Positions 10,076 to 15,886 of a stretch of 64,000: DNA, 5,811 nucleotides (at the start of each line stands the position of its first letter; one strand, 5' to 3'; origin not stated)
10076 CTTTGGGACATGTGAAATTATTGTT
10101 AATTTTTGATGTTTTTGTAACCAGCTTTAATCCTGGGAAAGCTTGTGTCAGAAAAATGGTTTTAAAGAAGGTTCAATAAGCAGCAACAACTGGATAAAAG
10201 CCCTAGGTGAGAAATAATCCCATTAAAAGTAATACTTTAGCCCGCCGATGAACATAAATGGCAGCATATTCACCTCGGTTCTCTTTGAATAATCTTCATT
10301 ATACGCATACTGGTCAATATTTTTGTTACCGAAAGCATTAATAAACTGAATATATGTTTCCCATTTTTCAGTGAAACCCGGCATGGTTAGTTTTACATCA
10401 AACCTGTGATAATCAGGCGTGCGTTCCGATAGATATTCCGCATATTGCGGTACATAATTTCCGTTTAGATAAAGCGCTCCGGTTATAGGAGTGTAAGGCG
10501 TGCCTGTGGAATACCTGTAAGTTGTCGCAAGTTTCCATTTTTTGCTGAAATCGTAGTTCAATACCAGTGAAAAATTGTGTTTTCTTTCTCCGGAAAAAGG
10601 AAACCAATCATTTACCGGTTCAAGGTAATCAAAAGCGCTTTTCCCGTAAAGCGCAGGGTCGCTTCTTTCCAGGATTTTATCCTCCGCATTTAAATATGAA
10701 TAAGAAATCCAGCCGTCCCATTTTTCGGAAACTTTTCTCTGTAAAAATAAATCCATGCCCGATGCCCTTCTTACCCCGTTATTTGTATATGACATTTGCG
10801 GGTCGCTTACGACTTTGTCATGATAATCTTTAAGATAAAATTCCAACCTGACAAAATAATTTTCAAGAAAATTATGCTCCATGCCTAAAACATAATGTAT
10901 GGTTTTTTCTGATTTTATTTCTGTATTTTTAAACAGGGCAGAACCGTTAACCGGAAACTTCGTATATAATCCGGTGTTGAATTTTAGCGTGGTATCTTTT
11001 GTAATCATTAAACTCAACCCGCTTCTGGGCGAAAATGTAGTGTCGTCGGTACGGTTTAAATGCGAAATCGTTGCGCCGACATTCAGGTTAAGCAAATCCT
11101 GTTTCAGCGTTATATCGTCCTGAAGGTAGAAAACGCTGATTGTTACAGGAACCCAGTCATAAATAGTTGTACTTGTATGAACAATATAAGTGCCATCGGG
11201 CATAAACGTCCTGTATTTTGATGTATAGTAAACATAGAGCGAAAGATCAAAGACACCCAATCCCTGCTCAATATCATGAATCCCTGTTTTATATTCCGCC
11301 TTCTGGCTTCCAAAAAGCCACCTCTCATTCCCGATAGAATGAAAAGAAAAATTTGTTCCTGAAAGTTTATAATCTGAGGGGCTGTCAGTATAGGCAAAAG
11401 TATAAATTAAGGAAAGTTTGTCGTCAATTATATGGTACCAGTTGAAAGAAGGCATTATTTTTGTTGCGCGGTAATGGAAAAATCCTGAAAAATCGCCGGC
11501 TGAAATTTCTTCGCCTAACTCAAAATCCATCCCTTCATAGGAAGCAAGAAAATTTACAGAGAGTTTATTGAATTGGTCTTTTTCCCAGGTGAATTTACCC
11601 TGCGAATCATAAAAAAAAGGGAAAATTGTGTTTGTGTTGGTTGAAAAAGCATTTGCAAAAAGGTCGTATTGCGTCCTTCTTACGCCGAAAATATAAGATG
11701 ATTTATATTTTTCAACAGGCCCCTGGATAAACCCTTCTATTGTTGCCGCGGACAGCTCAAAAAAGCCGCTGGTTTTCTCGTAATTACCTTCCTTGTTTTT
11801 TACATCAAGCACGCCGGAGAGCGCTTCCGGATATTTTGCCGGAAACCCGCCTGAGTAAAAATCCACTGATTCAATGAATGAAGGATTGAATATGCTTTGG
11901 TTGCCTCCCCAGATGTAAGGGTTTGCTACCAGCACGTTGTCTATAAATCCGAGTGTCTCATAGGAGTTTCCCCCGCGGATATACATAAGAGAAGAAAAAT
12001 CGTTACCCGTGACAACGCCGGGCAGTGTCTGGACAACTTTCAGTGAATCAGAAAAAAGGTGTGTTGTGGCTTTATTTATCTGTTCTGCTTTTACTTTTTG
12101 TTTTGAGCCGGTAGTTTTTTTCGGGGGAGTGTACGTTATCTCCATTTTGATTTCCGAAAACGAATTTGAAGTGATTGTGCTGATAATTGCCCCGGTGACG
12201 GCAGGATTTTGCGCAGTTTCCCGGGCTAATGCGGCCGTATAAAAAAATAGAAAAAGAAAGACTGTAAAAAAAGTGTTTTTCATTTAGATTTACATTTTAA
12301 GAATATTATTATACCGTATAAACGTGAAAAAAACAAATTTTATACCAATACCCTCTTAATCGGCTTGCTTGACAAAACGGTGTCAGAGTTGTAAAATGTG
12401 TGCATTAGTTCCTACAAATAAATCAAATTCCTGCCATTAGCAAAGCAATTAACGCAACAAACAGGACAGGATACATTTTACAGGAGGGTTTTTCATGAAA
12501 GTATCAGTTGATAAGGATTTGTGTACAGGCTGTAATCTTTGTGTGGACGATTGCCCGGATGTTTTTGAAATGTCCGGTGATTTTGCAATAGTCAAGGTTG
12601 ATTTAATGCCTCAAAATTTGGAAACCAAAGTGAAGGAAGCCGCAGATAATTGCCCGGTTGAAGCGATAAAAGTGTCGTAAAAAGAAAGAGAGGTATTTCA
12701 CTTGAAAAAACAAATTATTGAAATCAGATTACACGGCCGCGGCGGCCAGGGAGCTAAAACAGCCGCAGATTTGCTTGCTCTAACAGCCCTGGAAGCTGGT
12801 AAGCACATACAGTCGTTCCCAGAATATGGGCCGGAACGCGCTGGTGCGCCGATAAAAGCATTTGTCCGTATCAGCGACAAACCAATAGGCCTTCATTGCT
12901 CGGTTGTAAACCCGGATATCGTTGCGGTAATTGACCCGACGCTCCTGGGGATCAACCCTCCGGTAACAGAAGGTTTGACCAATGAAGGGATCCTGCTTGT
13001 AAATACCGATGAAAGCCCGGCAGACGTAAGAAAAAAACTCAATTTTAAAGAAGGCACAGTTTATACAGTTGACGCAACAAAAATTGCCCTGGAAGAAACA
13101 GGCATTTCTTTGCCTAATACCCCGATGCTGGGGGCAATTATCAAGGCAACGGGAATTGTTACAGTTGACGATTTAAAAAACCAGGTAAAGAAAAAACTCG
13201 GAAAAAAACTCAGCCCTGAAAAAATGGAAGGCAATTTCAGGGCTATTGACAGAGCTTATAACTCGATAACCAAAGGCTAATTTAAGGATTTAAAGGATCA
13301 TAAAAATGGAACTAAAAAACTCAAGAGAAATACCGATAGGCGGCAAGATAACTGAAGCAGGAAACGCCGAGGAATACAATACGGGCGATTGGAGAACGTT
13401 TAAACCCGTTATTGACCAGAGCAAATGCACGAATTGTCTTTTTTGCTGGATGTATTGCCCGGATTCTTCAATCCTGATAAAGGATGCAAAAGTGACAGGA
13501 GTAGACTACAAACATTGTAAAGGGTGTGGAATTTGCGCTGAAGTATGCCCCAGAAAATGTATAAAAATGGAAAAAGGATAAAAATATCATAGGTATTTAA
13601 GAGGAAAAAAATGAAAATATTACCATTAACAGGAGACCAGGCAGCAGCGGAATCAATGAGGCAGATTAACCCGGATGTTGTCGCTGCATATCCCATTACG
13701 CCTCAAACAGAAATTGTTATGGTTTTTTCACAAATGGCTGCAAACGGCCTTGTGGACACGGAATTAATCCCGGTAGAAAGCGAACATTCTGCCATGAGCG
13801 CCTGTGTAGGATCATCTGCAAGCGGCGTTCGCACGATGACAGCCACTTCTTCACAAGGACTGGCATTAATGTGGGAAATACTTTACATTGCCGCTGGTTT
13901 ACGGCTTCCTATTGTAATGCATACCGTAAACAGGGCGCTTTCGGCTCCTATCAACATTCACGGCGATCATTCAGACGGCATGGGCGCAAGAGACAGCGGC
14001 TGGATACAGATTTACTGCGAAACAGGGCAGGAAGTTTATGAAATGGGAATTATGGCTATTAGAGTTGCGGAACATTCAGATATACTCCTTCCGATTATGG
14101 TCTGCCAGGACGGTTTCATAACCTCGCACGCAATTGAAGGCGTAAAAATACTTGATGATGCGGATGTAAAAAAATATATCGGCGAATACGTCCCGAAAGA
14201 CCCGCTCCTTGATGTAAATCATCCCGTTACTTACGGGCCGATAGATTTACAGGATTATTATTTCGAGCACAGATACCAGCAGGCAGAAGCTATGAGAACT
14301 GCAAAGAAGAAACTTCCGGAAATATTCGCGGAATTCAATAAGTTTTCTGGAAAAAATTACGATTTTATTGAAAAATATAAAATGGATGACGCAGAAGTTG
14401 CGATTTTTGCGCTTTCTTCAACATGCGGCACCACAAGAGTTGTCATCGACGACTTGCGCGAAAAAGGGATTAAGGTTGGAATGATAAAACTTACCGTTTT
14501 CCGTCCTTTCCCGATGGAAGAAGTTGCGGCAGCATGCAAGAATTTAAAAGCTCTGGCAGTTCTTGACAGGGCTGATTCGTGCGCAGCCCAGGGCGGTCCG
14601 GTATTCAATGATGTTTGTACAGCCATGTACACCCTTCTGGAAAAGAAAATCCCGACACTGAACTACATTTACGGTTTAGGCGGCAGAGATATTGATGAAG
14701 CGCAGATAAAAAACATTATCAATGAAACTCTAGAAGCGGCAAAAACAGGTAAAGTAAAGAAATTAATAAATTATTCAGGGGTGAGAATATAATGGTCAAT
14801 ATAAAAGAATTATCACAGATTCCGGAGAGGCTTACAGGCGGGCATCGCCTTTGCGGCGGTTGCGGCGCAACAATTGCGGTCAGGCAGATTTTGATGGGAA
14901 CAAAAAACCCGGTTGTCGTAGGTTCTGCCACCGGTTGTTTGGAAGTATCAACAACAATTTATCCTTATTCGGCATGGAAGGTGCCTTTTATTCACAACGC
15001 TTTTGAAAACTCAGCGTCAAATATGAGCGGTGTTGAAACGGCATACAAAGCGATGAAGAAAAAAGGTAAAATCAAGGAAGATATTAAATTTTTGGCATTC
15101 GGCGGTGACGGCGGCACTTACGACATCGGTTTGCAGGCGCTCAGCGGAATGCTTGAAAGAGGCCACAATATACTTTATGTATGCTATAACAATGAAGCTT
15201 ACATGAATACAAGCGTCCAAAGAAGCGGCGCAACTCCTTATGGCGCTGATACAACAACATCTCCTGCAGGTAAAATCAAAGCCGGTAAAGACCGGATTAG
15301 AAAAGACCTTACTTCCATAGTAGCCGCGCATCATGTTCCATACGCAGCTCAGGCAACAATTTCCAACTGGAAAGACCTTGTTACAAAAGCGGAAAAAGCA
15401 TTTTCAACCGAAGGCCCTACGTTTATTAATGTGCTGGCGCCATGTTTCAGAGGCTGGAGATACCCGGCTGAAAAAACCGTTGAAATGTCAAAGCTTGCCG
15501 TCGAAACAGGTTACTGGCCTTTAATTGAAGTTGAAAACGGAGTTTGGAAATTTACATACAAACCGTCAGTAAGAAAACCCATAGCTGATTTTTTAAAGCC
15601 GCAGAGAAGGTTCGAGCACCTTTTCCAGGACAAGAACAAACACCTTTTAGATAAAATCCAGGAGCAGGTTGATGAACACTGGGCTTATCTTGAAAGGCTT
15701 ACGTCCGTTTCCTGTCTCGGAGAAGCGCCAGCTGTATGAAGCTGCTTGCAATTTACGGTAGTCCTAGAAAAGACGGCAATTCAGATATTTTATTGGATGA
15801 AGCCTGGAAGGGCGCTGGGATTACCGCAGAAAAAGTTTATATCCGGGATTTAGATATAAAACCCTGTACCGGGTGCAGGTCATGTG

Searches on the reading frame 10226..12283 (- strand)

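Call 84: search_protein_families(library=pfam, proteins=[window:10226-12283:-], max_evalue=0.00001)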
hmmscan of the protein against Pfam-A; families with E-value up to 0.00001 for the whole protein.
window:10226-12283:- (686 aa): 1 family
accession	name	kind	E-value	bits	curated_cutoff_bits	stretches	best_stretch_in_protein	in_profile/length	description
PF07715.20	Plug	-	2.3e-09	38.2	23.9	1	54-158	2-107/107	TonB-dependent Receptor Plug Domain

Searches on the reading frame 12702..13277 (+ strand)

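Call 84: search_protein_families(library=pfam, proteins=[window:12702-13277:+], max_evalue=0.00001)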
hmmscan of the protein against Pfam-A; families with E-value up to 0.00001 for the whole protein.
window:12702-13277:+ (192 aa): 1 family
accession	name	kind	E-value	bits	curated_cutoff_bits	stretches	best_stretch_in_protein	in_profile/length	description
PF01558.24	POR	-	5.4e-41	141.1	27.4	1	14-186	1-172/173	Pyruvate ferredoxin/flavodoxin oxidoreductase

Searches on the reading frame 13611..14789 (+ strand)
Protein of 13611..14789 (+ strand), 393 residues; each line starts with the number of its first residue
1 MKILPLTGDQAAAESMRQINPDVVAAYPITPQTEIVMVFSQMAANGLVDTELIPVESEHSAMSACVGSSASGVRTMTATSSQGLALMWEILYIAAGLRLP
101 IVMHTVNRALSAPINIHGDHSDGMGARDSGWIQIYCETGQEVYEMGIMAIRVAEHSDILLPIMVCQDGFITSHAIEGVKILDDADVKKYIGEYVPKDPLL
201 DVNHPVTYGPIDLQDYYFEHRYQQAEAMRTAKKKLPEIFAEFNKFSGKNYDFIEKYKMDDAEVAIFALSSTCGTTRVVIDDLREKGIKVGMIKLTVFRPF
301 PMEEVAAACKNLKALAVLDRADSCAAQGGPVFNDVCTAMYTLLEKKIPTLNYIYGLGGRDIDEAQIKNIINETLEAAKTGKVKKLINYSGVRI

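Call 84: search_protein_families(library=pfam, proteins=[window:13611-14789:+], max_evalue=0.00001)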
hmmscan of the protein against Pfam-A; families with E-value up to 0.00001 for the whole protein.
window:13611-14789:+ (393 aa): 2 families
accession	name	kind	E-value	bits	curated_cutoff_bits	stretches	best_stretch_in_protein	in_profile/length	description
PF01855.24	POR_N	-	1.6e-73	247.7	27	1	15-236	2-227/231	Pyruvate flavodoxin/ferredoxin oxidoreductase, thiamine diP-bdg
PF17147.9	PFOR_II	-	1.5e-26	93.1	27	1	261-365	1-101/102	Pyruvate:ferredoxin oxidoreductase core domain II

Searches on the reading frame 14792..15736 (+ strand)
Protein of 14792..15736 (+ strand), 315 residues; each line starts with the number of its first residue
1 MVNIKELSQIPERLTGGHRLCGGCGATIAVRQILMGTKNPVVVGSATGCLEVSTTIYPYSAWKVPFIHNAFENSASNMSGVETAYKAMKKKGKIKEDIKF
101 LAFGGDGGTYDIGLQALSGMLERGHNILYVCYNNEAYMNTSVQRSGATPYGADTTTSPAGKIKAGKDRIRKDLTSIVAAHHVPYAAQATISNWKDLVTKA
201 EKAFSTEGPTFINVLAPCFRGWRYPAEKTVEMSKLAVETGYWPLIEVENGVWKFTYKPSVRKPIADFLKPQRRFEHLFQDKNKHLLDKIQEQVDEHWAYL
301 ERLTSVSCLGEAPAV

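Call 84: search_protein_families(library=pfam, proteins=[window:14792-15736:+], max_evalue=0.00001)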
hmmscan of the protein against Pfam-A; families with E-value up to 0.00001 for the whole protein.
window:14792-15736:+ (315 aa): 1 family
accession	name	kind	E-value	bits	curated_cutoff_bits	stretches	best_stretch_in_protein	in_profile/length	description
PF02775.26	TPP_enzyme_C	-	4.5e-18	65.9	21.9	1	47-214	2-151/151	Thiamine pyrophosphate enzyme, C-terminal TPP binding domain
